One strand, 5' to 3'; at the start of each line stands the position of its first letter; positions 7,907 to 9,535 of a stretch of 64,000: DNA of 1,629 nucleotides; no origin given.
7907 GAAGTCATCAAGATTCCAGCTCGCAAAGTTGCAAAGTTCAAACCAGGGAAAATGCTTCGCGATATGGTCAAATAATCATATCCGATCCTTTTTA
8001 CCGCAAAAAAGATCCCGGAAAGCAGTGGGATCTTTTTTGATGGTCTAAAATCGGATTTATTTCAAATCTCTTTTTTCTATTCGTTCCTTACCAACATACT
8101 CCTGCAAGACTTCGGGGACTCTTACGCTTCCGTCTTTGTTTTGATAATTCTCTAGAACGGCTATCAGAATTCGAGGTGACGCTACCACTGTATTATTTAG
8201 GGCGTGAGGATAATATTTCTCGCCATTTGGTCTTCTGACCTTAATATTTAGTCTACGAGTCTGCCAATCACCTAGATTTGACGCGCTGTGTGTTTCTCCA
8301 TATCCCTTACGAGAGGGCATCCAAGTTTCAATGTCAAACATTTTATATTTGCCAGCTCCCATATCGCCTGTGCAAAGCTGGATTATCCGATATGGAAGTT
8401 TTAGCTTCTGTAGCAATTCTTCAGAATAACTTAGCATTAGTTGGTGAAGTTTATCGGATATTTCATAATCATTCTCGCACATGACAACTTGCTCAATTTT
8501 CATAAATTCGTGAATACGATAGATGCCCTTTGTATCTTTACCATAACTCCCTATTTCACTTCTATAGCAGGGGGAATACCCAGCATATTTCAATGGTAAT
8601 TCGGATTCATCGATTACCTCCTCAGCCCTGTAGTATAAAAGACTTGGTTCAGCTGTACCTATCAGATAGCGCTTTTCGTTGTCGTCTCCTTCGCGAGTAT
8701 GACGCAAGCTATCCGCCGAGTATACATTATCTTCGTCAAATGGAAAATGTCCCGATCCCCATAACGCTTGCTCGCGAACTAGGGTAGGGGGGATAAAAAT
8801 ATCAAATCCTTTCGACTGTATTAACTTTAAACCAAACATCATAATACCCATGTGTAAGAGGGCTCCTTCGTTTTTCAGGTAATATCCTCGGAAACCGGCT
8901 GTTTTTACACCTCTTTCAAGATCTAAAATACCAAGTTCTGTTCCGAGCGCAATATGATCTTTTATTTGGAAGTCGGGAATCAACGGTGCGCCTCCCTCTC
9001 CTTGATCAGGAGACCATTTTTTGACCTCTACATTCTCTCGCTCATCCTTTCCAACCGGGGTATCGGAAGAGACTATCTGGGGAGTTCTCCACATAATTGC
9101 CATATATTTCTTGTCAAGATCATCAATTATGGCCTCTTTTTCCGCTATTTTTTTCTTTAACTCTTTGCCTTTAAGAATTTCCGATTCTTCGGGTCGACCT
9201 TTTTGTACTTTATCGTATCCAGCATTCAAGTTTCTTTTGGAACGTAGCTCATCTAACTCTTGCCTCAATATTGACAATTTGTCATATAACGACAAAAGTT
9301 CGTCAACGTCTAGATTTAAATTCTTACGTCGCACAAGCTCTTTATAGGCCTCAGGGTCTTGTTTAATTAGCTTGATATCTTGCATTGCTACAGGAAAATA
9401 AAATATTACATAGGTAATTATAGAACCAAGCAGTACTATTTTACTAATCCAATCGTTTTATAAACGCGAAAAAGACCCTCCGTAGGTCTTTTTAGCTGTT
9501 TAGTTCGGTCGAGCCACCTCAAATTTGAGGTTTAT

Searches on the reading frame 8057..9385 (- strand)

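Call 16: search_protein_families(library=pfam, proteins=[window:8057-9385:-], max_evalue=0.001)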
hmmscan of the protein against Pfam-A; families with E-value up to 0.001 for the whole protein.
window:8057-9385:- (442 aa): 2 families
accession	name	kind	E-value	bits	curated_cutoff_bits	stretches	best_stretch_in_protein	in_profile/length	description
PF00587.30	tRNA-synt_2b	-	2.2e-29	103.2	29.3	1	234-414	5-179/179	tRNA synthetase class II core domain (G, H, P, S and T)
PF02403.27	Seryl_tRNA_N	-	1.2e-13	51.6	28.2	1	1-104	1-107/108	Seryl-tRNA synthetase N-terminal domain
